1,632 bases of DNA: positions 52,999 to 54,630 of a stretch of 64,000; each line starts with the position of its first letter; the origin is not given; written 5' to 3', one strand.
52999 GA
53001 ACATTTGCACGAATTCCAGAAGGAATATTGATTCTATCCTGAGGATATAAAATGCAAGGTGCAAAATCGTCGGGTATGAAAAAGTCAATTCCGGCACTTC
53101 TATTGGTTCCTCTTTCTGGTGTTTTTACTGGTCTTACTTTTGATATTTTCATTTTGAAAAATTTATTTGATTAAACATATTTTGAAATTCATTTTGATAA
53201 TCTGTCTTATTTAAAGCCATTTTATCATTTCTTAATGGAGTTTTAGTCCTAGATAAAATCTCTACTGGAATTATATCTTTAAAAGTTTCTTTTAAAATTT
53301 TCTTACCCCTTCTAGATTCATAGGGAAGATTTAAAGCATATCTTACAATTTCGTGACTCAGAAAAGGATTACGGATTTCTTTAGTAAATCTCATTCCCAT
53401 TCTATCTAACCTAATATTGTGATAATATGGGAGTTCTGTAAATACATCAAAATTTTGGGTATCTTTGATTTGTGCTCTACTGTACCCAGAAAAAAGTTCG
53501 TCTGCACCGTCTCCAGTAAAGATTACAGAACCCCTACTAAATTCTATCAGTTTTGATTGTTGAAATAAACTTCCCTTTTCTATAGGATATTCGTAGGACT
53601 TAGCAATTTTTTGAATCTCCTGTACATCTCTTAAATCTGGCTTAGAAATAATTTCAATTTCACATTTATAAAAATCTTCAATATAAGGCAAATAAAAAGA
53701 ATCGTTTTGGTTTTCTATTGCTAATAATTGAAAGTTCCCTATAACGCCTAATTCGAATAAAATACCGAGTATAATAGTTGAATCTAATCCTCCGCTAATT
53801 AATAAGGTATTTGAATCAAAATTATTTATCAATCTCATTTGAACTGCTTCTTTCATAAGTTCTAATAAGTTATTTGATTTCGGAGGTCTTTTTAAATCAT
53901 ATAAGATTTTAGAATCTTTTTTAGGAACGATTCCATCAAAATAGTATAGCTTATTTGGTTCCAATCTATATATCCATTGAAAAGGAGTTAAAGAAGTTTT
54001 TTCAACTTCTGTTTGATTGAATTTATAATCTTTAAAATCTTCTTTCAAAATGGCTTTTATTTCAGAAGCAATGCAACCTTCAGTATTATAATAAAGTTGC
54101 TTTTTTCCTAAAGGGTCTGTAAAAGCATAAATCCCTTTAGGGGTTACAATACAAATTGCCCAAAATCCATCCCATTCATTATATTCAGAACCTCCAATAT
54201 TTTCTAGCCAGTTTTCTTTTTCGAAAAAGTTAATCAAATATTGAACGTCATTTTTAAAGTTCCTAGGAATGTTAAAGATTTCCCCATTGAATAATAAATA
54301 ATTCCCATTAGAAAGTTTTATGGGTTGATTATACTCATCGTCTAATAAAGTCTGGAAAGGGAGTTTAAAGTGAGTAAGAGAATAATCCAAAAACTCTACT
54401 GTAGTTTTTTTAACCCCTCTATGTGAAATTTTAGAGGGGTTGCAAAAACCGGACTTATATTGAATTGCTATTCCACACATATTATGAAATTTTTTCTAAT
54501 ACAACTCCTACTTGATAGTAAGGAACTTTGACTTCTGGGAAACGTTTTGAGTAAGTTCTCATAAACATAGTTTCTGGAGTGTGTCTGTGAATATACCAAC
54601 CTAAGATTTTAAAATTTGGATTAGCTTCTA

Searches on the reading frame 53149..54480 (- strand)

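Call 82: search_protein_families(library=pfam, proteins=[window:53149-54480:-], max_evalue=0.001)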
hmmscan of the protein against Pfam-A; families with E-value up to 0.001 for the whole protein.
window:53149-54480:- (443 aa): 2 families
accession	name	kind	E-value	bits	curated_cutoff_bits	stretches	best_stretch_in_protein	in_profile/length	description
PF00733.27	Asn_synthase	-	1.6e-25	91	21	2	340-418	209-290/354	Asparagine synthase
PF13537.11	GATase_7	-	5.2e-07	30.1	25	1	48-145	10-122/123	Glutamine amidotransferase domain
